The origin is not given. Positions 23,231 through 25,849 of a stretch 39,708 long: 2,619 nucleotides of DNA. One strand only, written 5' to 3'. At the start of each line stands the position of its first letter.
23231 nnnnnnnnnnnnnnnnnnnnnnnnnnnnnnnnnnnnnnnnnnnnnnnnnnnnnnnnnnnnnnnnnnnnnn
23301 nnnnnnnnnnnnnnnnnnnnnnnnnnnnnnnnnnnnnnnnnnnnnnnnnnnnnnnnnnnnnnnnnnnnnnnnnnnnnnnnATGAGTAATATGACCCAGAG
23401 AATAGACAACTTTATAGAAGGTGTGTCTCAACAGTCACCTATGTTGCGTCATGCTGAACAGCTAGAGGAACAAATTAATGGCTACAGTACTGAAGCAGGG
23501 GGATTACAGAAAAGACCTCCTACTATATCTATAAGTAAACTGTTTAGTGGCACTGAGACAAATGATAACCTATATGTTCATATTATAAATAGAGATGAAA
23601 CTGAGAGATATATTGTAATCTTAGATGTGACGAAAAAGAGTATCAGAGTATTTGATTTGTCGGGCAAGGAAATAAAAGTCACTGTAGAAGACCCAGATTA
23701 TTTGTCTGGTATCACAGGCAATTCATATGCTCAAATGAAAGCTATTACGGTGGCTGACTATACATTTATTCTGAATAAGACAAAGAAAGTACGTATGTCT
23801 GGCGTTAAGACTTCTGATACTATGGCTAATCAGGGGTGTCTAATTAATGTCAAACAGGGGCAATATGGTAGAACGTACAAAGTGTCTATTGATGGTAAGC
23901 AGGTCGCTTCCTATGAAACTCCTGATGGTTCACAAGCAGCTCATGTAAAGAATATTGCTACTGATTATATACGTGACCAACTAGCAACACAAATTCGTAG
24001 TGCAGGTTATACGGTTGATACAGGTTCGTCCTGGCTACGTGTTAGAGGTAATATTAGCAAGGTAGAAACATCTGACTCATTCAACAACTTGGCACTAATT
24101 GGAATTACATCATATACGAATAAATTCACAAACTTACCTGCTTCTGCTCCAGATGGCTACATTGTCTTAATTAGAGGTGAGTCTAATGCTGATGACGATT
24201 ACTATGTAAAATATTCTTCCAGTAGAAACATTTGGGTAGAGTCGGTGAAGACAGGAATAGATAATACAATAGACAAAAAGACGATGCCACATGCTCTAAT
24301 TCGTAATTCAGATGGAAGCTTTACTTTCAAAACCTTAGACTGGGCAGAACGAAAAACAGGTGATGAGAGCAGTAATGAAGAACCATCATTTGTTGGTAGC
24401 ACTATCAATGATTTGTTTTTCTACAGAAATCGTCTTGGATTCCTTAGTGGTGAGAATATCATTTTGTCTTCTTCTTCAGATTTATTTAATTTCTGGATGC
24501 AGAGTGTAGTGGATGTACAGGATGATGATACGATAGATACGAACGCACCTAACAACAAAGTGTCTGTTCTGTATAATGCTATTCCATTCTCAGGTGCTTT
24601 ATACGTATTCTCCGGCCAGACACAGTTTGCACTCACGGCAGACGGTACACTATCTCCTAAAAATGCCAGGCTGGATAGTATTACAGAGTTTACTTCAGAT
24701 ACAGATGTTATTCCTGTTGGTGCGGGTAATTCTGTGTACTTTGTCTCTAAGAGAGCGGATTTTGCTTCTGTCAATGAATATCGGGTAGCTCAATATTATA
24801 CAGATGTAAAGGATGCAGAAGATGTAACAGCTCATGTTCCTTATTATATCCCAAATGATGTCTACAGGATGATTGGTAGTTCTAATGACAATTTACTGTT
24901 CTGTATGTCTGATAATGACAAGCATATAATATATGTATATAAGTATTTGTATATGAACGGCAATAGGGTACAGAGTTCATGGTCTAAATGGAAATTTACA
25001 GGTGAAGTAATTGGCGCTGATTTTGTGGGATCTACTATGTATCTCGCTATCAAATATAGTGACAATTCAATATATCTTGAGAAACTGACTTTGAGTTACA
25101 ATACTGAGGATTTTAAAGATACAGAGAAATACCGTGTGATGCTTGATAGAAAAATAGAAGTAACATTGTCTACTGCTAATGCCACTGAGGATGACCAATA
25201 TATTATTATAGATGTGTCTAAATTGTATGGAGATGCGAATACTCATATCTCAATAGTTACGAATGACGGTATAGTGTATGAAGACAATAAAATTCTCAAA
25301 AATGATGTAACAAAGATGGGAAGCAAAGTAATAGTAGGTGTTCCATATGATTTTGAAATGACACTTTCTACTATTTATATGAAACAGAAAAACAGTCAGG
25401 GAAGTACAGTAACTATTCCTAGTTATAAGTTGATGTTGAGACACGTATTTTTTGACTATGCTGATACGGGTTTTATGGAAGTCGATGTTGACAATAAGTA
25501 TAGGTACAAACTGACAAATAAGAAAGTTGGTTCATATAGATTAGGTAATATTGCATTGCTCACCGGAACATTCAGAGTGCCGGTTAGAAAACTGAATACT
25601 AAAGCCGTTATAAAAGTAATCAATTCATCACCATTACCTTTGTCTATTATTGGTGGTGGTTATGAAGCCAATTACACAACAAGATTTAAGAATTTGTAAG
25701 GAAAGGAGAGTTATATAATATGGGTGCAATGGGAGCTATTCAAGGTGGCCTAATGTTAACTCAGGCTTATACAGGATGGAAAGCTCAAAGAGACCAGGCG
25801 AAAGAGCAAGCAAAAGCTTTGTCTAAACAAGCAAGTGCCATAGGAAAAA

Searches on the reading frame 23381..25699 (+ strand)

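Call 5: search_protein_families(library=pfam, proteins=[window:23381-25699:+])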
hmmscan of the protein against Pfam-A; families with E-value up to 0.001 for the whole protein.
window:23381-25699:+ (772 aa): 1 family
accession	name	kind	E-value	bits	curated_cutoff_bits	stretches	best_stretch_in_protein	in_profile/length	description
PF25675.1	Phage_nozzle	-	2.2e-271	903.1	27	1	1-770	1-792/794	Bacteriophage nozzle protein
